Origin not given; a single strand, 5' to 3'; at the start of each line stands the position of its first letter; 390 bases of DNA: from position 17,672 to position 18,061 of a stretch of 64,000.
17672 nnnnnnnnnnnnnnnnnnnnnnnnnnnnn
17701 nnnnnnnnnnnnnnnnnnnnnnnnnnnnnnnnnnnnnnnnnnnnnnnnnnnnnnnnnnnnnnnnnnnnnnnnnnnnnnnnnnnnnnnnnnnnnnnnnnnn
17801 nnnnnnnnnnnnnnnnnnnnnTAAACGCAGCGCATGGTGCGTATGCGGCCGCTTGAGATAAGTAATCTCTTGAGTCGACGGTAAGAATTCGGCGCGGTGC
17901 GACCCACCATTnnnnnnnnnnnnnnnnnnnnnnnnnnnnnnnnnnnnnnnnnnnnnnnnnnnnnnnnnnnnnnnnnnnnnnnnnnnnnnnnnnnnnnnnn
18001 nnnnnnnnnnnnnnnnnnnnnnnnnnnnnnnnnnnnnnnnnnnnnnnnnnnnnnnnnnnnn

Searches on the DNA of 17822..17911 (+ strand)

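Call 103: build_rna_model(alignment_id=A8, structure=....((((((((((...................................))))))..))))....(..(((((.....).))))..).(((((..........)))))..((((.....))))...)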
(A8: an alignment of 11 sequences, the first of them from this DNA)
Model R1 built from alignment A8 (11 sequences, 126 columns); structure: as given.
model positions 93; base pairs 25; branch points 3; effective number of sequences 1.14; information 0.613 bits per position. Calibrated on 0.2 Mb of random sequence (short: E-values are rough).
structure used (alignment columns):
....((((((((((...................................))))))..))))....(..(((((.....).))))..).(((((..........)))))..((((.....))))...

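Call 104: search_with_rna_model(model_id=R1, sources=[window, L001, L007, L009, L010, L011, L017, L018, L028, L030, L032, L033, L034, L012, L015, L016, L019, L021], max_evalue=1)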
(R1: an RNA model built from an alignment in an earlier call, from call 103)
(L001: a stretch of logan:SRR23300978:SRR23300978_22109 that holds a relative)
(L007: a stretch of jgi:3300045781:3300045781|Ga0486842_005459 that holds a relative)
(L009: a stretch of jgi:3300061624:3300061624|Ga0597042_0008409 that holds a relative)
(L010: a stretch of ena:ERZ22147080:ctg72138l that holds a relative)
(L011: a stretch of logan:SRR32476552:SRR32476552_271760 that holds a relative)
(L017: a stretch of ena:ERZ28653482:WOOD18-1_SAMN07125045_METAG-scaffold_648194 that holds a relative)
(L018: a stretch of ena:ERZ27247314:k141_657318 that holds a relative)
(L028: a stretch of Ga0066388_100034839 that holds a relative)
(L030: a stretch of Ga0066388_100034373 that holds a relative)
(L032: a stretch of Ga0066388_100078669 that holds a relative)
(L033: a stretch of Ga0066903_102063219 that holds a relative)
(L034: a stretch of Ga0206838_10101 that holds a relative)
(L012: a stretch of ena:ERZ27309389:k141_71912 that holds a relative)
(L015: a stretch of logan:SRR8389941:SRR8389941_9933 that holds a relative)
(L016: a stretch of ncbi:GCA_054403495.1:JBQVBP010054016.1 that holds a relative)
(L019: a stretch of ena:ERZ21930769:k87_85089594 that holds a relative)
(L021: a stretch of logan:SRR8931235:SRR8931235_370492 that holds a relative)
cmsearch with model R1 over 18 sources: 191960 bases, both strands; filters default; matches with E-value up to 1: 16.
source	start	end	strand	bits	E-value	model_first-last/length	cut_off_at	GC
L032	2826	2918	-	112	3.1e-22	1-93/93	no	0.65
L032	1458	1550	-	110.7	6e-22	1-93/93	no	0.63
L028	334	426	-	109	1.4e-21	1-93/93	no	0.61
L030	412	504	-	107.8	2.7e-21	1-93/93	no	0.62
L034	444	536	-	107.1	3.7e-21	1-93/93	no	0.6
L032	3314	3406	-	106.2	6e-21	1-93/93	no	0.63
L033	1008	1097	+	103.8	2e-20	1-93/93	no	0.62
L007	1645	1734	+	103.7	2e-20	1-93/93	no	0.53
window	17822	17911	+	101.9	5.1e-20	1-93/93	no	0.54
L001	9890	9979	+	101.9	5.1e-20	1-93/93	no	0.54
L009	7284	7373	+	100.7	9.2e-20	1-93/93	no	0.56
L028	3996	4087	-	100.4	1e-19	1-93/93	no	0.62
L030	2146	2239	-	95.4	1.3e-18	1-93/93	no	0.63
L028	2230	2324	-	90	1.9e-17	1-93/93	no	0.59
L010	9825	9949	+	80.4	2.3e-15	1-93/93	no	0.54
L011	1626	1714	+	76.2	1.9e-14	1-93/93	no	0.49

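Call 112: search_with_rna_model(model_id=R1, sources=[L017, L018], filters=off, max_evalue=10, show_alignments=1)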
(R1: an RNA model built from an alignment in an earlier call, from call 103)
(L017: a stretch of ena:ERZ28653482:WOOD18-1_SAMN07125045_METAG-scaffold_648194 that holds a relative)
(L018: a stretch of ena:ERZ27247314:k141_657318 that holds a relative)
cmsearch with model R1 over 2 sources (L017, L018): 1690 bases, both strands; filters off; matches with E-value up to 10: 9.
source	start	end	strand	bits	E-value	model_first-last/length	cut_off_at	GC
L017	435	510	-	3.1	1.2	1-93/93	no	0.53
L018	574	649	-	3.1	1.2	1-93/93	no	0.53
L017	228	294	-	2.2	1.9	1-93/93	no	0.52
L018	367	433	-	2.2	1.9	1-93/93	no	0.52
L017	301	311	+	0.6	4.2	79-89/93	no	0.82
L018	440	450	+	0.6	4.2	79-89/93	no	0.82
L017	717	795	+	0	5.8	1-93/93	no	0.54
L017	732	740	-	-0.4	6.9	62-70/93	no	0.44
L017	640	713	+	-0.4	7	1-93/93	no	0.39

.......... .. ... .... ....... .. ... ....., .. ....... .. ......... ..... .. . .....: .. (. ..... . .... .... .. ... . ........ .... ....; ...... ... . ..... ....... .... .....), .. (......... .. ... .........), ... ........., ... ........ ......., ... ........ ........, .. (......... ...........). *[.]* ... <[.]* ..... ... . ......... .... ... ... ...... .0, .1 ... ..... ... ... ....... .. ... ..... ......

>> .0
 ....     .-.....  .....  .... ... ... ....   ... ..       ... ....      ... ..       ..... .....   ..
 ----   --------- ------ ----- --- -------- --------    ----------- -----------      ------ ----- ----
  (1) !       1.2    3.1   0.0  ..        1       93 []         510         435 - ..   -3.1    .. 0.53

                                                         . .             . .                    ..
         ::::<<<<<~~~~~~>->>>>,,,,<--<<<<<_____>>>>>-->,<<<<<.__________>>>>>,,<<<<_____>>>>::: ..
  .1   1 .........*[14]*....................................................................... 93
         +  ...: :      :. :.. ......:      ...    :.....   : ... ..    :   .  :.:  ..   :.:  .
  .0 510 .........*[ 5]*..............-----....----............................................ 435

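Call 114: search_with_rna_model(model_id=R1, sources=[window, L007, L009, L010, L011, L028, L030, L032, L033, L034], max_evalue=0.001, make_alignment=true)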
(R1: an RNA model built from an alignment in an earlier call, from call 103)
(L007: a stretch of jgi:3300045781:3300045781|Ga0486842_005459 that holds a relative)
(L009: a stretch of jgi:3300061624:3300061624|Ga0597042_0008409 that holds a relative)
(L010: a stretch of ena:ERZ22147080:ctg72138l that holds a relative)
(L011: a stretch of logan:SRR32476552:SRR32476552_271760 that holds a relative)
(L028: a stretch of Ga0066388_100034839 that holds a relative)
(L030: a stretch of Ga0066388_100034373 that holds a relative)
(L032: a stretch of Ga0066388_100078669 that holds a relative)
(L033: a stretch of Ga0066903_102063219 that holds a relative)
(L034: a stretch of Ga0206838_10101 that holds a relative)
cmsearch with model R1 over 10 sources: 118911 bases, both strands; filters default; matches with E-value up to 0.001: 15.
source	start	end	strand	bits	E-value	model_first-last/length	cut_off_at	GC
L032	2826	2918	-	112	2e-22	1-93/93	no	0.65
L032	1458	1550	-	110.7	3.7e-22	1-93/93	no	0.63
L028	334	426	-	109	9e-22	1-93/93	no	0.61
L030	412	504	-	107.8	1.7e-21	1-93/93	no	0.62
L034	444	536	-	107.1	2.3e-21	1-93/93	no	0.6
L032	3314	3406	-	106.2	3.7e-21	1-93/93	no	0.63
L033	1008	1097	+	103.8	1.2e-20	1-93/93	no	0.62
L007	1645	1734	+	103.7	1.3e-20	1-93/93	no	0.53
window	17822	17911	+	101.9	3.2e-20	1-93/93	no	0.54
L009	7284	7373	+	100.7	5.7e-20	1-93/93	no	0.56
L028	3996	4087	-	100.4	6.5e-20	1-93/93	no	0.62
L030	2146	2239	-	95.4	8.1e-19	1-93/93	no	0.63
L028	2230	2324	-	90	1.2e-17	1-93/93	no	0.59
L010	9825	9949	+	80.4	1.4e-15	1-93/93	no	0.54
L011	1626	1714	+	76.2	1.1e-14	1-93/93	no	0.49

Alignment A9: 15 matches aligned to the model, 135 columns, each read 5' to 3' on its own strand. Consensus structure (alignment columns), stored with it:
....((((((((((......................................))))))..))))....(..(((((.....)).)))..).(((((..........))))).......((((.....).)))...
